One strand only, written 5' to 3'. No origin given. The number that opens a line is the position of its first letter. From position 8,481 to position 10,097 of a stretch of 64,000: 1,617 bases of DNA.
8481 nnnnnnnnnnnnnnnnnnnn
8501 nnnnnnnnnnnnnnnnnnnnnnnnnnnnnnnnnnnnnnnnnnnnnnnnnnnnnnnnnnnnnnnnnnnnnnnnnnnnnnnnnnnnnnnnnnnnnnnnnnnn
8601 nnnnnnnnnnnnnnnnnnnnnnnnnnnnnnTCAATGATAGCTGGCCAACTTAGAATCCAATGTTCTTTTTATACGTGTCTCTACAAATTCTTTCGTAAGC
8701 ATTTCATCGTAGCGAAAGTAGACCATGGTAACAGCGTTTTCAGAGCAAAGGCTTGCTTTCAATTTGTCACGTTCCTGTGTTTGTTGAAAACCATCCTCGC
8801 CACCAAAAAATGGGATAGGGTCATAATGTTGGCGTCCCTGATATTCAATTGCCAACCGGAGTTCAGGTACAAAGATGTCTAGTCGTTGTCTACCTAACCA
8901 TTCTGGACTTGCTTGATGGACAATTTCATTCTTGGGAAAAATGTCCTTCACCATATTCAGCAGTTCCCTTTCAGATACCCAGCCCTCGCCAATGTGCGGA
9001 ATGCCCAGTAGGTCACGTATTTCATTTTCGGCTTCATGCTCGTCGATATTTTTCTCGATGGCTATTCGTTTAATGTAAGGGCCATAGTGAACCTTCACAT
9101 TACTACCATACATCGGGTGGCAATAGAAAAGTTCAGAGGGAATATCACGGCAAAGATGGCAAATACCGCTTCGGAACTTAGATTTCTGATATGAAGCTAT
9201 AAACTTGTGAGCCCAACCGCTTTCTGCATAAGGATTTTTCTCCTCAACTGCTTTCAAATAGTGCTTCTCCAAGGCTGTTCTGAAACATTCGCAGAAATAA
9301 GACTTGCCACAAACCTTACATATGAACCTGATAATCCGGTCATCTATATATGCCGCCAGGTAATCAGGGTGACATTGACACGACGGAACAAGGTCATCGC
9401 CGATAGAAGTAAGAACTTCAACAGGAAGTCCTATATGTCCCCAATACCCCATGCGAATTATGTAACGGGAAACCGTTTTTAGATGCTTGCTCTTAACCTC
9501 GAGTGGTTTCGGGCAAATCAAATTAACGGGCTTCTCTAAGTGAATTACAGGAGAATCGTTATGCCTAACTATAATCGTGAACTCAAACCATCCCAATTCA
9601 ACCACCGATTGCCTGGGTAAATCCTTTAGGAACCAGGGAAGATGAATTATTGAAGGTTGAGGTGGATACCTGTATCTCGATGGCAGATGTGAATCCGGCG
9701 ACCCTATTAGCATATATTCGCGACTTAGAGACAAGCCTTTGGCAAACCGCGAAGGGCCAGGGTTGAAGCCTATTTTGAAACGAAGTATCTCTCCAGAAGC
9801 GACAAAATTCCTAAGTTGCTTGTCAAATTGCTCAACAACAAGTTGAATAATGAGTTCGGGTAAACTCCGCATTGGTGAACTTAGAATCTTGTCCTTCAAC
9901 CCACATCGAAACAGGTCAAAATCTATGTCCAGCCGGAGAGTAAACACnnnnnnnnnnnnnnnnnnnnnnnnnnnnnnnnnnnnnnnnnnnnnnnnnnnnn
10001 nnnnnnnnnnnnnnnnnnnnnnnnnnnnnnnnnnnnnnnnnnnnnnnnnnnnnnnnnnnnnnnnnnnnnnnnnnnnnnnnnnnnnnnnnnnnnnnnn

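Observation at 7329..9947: Candidate two-gene defence-like module: SIR2-like protein plus Zn-finger/DUF559 nuclease, wedged between adh and the cobalamin operon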

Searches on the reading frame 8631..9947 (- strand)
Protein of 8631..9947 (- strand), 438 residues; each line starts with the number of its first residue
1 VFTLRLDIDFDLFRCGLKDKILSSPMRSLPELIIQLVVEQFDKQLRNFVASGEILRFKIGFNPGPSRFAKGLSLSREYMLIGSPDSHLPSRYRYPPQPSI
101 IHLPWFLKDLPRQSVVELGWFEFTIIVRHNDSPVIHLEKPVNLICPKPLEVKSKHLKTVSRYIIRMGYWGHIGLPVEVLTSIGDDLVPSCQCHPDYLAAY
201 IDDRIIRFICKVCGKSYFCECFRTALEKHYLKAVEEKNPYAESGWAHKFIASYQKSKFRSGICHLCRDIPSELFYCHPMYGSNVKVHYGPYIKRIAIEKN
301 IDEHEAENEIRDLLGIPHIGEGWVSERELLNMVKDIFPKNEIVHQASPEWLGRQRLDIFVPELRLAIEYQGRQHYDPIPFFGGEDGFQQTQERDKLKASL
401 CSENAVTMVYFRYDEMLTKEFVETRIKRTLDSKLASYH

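Call 3: search_protein_families(library=pfam, proteins=[window:8631-9947:-], max_evalue=1)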
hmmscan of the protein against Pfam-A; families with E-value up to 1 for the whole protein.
window:8631-9947:- (438 aa): 1 family
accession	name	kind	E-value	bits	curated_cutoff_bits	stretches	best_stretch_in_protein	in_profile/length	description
PF10881.14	DUF2726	-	0.25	11.5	24.7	1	365-415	73-112/126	Protein of unknown function (DUF2726)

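Call 4: search_protein_families(library=padloc, proteins=[window:8631-9947:-], max_evalue=1)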
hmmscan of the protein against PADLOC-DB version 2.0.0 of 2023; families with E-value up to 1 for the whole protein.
window:8631-9947:- (438 aa): 0 families

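Call 5: search_protein_families(library=ncbifam, proteins=[window:8631-9947:-], max_evalue=1)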
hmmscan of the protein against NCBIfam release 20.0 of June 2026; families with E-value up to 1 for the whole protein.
window:8631-9947:- (438 aa): 0 families

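Call 7: find_homologous_proteins(query=window:8631-9947:-)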
Query window:8631-9947:- (438 aa): 327 proteins with E <= 0.001 among 2717 candidates; the best 120 are listed.
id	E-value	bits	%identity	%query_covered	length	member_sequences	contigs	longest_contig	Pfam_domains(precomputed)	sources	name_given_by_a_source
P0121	0.0e+0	1032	100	100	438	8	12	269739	-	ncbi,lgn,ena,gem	-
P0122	6.5e-235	798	77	100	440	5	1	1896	-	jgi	jgi:hypothetical protein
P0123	5.3e-233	792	81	93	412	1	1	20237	-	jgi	jgi:hypothetical protein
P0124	9.7e-233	791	77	99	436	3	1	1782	-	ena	-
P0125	1.6e-230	784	76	99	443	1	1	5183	-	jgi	jgi:hypothetical protein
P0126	5.6e-227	772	77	100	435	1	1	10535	-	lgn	-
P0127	7.5e-225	765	76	99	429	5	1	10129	-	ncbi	-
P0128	1.7e-220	751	74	99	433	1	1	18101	-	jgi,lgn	jgi:hypothetical protein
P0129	1.8e-219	747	76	100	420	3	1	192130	-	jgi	jgi:hypothetical protein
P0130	2.9e-217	740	73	98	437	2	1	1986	-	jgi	jgi:hypothetical protein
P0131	1.7e-215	734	71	99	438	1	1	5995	-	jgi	jgi:hypothetical protein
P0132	2.8e-214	730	73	99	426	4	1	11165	-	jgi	-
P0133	1.6e-210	718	69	99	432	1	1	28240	-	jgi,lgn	-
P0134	7.7e-203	693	70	97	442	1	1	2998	-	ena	-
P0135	1.6e-201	688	69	99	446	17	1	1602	-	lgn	-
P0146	1.6e-194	665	67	98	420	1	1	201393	-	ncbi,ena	-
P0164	6.3e-169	581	59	98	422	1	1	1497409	-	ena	-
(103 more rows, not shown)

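Call 16: find_related_loci(query=A2, collection=metagenome_contigs, flank=10000)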
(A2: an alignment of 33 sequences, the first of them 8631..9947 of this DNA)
Query A2 (438 aa) in metagenome_contigs; peptide patterns used: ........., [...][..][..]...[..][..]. (x = any residue, [..] = any of these).
600 stretches matched a pattern (row limit reached: there are more); 554 encode a relative of the query (tblastn E <= 1e-3); the best 80 are kept; 80 distinct loci.
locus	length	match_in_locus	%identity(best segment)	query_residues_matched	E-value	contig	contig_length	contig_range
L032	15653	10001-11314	95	1-438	0e+0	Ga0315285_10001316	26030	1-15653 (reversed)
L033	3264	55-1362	77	2-438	0e+0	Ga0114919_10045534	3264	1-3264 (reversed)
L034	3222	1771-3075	77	1-433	0e+0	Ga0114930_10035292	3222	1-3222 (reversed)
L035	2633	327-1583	67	1-433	0e+0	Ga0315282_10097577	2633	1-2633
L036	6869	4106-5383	68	1-433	0e+0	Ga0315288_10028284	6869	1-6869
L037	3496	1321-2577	67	1-433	0e+0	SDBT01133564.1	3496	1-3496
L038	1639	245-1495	67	7-430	0e+0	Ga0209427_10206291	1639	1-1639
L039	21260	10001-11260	63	1-434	0e+0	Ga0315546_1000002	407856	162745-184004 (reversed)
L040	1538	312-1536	71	1-429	0e+0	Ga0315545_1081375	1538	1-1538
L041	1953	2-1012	73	97-430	0e+0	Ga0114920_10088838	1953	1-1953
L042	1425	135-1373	57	15-429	9e-180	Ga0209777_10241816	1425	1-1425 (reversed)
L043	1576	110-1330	57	1-433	1e-173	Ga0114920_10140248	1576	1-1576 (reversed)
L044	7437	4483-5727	53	4-433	6e-156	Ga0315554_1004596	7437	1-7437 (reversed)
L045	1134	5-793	76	170-429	1e-149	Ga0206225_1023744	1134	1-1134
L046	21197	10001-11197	48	1-432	1e-129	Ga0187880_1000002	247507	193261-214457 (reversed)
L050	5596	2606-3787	38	1-428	3e-92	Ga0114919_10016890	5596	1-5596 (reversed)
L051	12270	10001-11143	39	21-430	2e-91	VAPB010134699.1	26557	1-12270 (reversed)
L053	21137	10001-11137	38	21-428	2e-88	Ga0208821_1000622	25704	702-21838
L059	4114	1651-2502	42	147-430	4e-72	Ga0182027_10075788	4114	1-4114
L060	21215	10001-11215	36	1-430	2e-71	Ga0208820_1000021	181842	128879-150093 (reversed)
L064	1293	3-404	79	300-433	9e-75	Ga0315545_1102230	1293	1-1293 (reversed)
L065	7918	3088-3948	41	147-430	2e-68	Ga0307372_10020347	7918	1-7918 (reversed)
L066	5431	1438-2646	34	1-428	1e-67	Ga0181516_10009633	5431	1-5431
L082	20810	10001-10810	36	187-436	3e-46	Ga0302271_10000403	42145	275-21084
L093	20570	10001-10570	36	257-432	3e-37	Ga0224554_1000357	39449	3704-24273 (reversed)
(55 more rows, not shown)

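Call 29: search_protein_families(library=pfam, proteins=[L044:5817-7433:+, L053:11657-13390:+, L082:11453-13039:+, L034:294-1754:+, L039:8526-9983:+, L046:11765-14347:+, L093:6714-9665:+, L032:11626-14079:+, L039:12591-13766:+, L051:9314-9928:+], max_evalue=0.001)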
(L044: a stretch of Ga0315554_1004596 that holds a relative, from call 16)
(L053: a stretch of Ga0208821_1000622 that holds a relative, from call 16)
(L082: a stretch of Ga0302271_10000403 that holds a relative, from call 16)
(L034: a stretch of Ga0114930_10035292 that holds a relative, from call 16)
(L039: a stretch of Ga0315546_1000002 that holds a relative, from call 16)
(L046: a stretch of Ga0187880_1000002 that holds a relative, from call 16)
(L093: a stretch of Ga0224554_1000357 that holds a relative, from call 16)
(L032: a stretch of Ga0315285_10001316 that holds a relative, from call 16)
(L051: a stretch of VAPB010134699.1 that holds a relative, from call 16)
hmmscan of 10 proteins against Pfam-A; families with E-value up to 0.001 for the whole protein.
L044:5817-7433:+ (538 aa): 3 families
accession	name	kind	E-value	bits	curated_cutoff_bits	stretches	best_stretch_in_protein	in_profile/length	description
PF07508.19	Recombinase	-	5.2e-30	104.1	21.1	1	173-274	1-102/102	Recombinase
PF00239.26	Resolvase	-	1.7e-27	96.7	23.3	1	3-148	1-144/145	Resolvase, N terminal domain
PF13408.12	Zn_ribbon_recom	-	5.4e-15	55.9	25.3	1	287-347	1-58/58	Recombinase zinc beta ribbon domain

L053:11657-13390:+ (577 aa): 3 families
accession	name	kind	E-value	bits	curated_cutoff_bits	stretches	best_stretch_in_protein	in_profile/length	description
PF00239.26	Resolvase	-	4e-38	131.2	23.3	1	9-158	1-144/145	Resolvase, N terminal domain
PF07508.19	Recombinase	-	9.2e-18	64.8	21.1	1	181-293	1-100/102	Recombinase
PF13408.12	Zn_ribbon_recom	-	5.3e-11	43.2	25.3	1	309-378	1-57/58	Recombinase zinc beta ribbon domain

L082:11453-13039:+ (528 aa): 3 families
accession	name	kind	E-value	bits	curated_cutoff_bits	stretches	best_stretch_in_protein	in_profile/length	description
PF00239.26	Resolvase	-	5.8e-26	91.8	23.3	1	4-153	1-143/145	Resolvase, N terminal domain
PF07508.19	Recombinase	-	4.4e-16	59.4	21.1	1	180-266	2-101/102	Recombinase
PF13408.12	Zn_ribbon_recom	-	1e-10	42.3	25.3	1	278-335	1-55/58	Recombinase zinc beta ribbon domain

L034:294-1754:+ (486 aa): 1 family
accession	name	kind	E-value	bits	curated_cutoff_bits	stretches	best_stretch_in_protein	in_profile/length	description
PF01425.27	Amidase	-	5.4e-167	556.8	27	1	25-467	1-445/445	Amidase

L039:8526-9983:+ (485 aa): 1 family
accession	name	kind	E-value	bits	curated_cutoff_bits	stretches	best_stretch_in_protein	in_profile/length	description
PF01425.27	Amidase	-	3.5e-165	550.8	27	1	24-466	1-445/445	Amidase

L046:11765-14347:+ (860 aa): 6 families
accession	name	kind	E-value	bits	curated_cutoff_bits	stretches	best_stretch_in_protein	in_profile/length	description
PF13603.12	tRNA-synt_1_2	-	4.5e-70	235.3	25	1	221-408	1-185/185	Leucyl-tRNA synthetase, editing domain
PF00133.28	tRNA-synt_1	-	1.7e-51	175.7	22.7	3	13-224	1-225/414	tRNA synthetases class I (I, L, M and V)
PF09334.17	tRNA-synt_1g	-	9.1e-38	130.5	20.1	2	41-182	7-145/391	tRNA synthetases class I (M)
PF08264.19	Anticodon_1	-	5.8e-26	91.6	25.1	1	697-824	3-146/148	Anticodon-binding domain of tRNA ligase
PF01406.26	tRNA-synt_1e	-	9.3e-07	28.9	27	0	47-74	22-49/301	tRNA synthetases class I (C) catalytic domain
PF01921.24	tRNA-synt_1f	-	7e-05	22.3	27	0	17-79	2-67/360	tRNA synthetases class I (K)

L093:6714-9665:+ (983 aa): 5 families
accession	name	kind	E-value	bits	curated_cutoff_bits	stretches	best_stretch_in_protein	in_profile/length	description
PF00133.28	tRNA-synt_1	-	1.2e-114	383.8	22.7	2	29-448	2-208/414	tRNA synthetases class I (I, L, M and V)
PF08264.19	Anticodon_1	-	3.1e-29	102.2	25.1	1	749-902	1-147/148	Anticodon-binding domain of tRNA ligase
PF09334.17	tRNA-synt_1g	-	3.8e-13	49.4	20.1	1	61-113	8-60/391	tRNA synthetases class I (M)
PF06827.20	zf-FPG_IleRS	-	1.9e-07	31.2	21.3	1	948-976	1-29/30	Zinc finger found in FPG and IleRS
PF01406.26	tRNA-synt_1e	-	0.00013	21.9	27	0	645-712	236-299/301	tRNA synthetases class I (C) catalytic domain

L032:11626-14079:+ (817 aa): 1 family
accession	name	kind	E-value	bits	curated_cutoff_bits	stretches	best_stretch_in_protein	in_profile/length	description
PF25794.1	SACS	-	7.1e-09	36.3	32.8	1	80-132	71-124/247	Sacsin domain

L039:12591-13766:+ (391 aa): 5 families
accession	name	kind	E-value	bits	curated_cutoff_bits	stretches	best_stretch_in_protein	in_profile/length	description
PF00155.27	Aminotran_1_2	-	1.4e-80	271.7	19.7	1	33-379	2-358/361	Aminotransferase class I and II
PF01041.23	DegT_DnrJ_EryC1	-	3.1e-11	43.6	19.8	1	103-205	49-145/360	DegT/DnrJ/EryC1/StrS aminotransferase family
PF01053.26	Cys_Met_Meta_PP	-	1.1e-05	24.6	27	1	107-208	81-176/381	Cys/Met metabolism PLP-dependent enzyme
PF00266.25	Aminotran_5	-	0.00039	20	21.5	1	93-205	61-175/371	Aminotransferase class-V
PF01212.27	Beta_elim_lyase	-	0.00041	20.2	27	1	108-205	62-168/288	Beta-eliminating lyase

L051:9314-9928:+ (204 aa): 0 families

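Call 37: predict_structure(alignment_id=A2)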
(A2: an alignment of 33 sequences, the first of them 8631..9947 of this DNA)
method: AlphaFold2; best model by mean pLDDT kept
length: 438 residues; sequences in the alignment: 33
mean_pLDDT: 86.6   pTM: 0.68
mean pLDDT of the five models: 86.6, 85.5, 85.4, 84.7, 84.7
residues with pLDDT >= 90: 292; 70-90: 93; 50-70: 16; < 50: 37
segments of 3 or more residues with pLDDT < 50: 66-101
pLDDT, mean of each block of 10 residues (from residue 1): 92 96 92 95 97 95 53 38 41 38 74 84 92 82 93 94 92 91 94 94 89 96 97 91 86 94 93 77 87 96 95 81 75 97 96 96 97 89 92 97 97 86 96 79
secondary structure, 60 per line:
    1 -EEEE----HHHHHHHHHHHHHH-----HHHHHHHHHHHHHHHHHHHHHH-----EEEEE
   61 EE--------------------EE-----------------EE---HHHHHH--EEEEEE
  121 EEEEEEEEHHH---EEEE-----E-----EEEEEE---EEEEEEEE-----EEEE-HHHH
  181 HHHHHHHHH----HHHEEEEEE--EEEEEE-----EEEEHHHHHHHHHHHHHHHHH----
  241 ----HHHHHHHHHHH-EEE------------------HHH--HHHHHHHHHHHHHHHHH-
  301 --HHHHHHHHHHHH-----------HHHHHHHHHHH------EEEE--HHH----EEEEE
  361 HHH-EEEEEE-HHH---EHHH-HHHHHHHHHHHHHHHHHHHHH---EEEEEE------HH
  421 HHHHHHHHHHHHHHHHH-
elements in order: E2-5 H10-23 H29-50 E56-62 H107-112 E115-128 E135-138 E150-155 E159-166 E172-175 H177-189 E197-202 E205-210 E216-219 H220-236 H245-255 E257-259 H283-299 H303-314 H326-336 E343-346 E356-360 E365-370 H383-403 E407-412 H419-437

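Call 40: fold_search(model_id=the predicted structure, library=pdb)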
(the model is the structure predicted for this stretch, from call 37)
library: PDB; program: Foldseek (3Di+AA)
matches with E <= 10: 300; with E <= 0.001: 0
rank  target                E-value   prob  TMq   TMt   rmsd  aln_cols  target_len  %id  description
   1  6z1p_AS               5.7e-03  0.96  0.18  0.11  19.6       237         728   15  Structure of the mitochondrial ribosome from Tetrahymena thermophila (released 2020-06-24)
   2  1vsr                  6.7e-03  1.00  0.20  0.56   3.4       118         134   19  VERY SHORT PATCH REPAIR (VSR) ENDONUCLEASE FROM ESCHERICHIA COLI (released 1999-10-27)
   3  9i05_Xv               3.3e-02  0.80  0.18  0.20  19.4       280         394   11  Cryo-EM structure of the large subunit of the mitochondrial ribosome from Toxoplasma gondii (released 2025-06-11)
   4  9g6k_L9               4.9e-02  0.41  0.17  0.16  19.2       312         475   13  LSU structure derived from the LSU sample of the mitoribosome from T. gondii. (released 2024-12-11)
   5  3r3p_B                2.7e-01  0.96  0.17  0.61   4.4       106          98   14  Homing Endonuclease I-Bth0305I Catalytic Domain (released 2011-10-05)
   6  3oym_A                7.8e-01  0.03  0.11  0.12  18.6       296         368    8  Crystal structure of the PFV N224H mutant intasome bound to manganese (released 2010-11-17)
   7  5vmx_A                9.3e-01  0.18  0.06  0.20  10.6        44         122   30  Kaiso (ZBTB33) zinc finger DNA binding domain in complex with a hemi CpG-methylated DNA resembling the specific Kaiso  (released 2018-04-04)
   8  5jb3_8                9.3e-01  0.04  0.07  0.18  15.0       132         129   11  Cryo-EM structure of a full archaeal ribosomal translation initiation complex in the P-REMOTE conformation (released 2016-11-30)
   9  1dvr_A                9.3e-01  0.04  0.09  0.15  21.9       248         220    9  STRUCTURE OF A MUTANT ADENYLATE KINASE LIGATED WITH AN ATP-ANALOGUE SHOWING DOMAIN CLOSURE OVER ATP (released 1996-04-03)
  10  6q1f_C                9.8e-01  0.10  0.06  0.02  12.7        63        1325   10  Atomic structure of the Human Herpesvirus 6B Capsid and Capsid-Associated Tegument Complexes (released 2019-12-11)
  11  3l2q_A                9.8e-01  0.02  0.10  0.11  17.5       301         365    7  Crystal structure of the Prototype Foamy Virus (PFV) intasome in apo form (released 2010-02-09)
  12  5vmv_A                1.0e+00  0.16  0.06  0.21  10.6        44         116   30  Kaiso (ZBTB33) zinc finger DNA binding domain in complex with its double CpG-methylated DNA consensus binding site (released 2018-04-04)
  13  6dfc_A                1.1e+00  0.16  0.06  0.21  10.6        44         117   30  Kaiso (ZBTB33) zinc finger DNA binding domain in complex with the specific Kaiso binding sequence (KBS) with a T-to-U  (released 2019-05-22)
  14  8j07_n8               1.1e+00  0.14  0.09  0.34  15.7       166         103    9  96nm repeat of human respiratory doublet microtubule and associated axonemal complexes (released 2023-07-26)
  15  3bb1_F                1.1e+00  0.07  0.10  0.16  14.2       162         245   14  Crystal structure of Toc34 from Pisum sativum in complex with Mg2+ and GMPPNP (released 2008-04-01)
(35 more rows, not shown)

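Call 42: list_cluster_members(proteins=[P0121, P0001])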
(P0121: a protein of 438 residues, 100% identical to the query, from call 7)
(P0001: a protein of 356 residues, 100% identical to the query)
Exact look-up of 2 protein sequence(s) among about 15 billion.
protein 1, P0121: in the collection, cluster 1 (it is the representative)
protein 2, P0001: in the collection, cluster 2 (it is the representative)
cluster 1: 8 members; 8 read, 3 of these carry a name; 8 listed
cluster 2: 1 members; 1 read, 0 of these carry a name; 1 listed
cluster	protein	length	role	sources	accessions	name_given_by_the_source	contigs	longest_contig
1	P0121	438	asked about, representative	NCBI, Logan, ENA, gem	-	-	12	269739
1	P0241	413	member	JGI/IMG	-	very-short-patch-repair endonuclease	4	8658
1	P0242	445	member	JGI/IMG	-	hypothetical protein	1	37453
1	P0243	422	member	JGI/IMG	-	hypothetical protein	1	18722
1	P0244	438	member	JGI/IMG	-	-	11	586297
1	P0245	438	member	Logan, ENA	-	-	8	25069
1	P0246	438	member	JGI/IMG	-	-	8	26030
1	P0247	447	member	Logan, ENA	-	-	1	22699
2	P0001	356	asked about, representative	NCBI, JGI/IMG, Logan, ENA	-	-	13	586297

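Call 43: search_protein_families(library=phrogs, proteins=[window:8631-9947:-], max_evalue=0.1)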
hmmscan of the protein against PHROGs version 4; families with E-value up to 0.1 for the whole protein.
window:8631-9947:- (438 aa): 8 families
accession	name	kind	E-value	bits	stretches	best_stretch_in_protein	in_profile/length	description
phrog_27771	-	unknown function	3.1e-35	122.9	1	212-426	319-538/549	-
phrog_19778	-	unknown function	7.4e-30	105.2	2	306-429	236-359/362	-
phrog_34504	-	unknown function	6e-24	85.8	1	323-427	278-380/386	-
phrog_559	-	DNA, RNA and nucleotide metabolism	5.3e-19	69.4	1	294-423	276-407/607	HNH endonuclease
phrog_9084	-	DNA, RNA and nucleotide metabolism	2.8e-13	51.4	1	353-425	92-164/187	homing endonuclease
phrog_7140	-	DNA, RNA and nucleotide metabolism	5.3e-10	39.6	1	332-432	128-231/423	intron encoded nuclease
phrog_4538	-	unknown function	2.3e-06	27.8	1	343-409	249-313/447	-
phrog_3339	-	DNA, RNA and nucleotide metabolism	0.0001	22.5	1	325-433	255-355/536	homing endonuclease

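Call 44: find_encoding_contigs(protein=P0242, flank=6000, max_places=4)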
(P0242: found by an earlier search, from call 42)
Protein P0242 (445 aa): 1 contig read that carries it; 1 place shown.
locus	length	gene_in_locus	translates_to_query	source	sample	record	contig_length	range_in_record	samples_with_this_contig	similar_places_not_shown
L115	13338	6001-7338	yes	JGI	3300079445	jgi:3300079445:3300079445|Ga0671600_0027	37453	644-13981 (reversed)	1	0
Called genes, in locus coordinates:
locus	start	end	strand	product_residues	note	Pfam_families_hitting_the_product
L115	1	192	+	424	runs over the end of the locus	PF07690:MFS_1, PF12832:MFS_1_like (weak), PF00083:Sugar_tr (weak), PF07690:MFS_1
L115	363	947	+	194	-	PF01161:PBP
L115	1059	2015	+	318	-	-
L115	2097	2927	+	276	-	PF14257:DUF4349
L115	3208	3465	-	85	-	PF04193:PQ-loop, PF03083:MtN3_slv (weak)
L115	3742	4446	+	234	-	PF08713:DNA_alkylation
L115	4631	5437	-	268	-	PF01135:PCMT, PF01209:Ubie_methyltran, PF13489:Methyltransf_23, PF05175:MTS (weak), PF13847:Methyltransf_31, PF08241:Methyltransf_11, PF08242:Methyltransf_12, PF13649:Methyltransf_25, +1 more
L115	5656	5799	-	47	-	-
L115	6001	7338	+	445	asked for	-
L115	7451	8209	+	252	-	PF18730:HEPN_Cthe2314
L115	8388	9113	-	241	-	PF20582:UPF0758_N, PF04002:RadC, PF14464:Prok-JAB (weak)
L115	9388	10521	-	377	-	PF02771:Acyl-CoA_dh_N, PF02770:Acyl-CoA_dh_M, PF00441:Acyl-CoA_dh_1, PF08028:Acyl-CoA_dh_2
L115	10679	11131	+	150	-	PF02580:Tyr_Deacylase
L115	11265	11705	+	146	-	PF01475:FUR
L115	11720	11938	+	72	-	PF26551:DUF8180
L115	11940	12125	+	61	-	PF10133:CooT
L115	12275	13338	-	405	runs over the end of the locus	PF01969:Ni_insertion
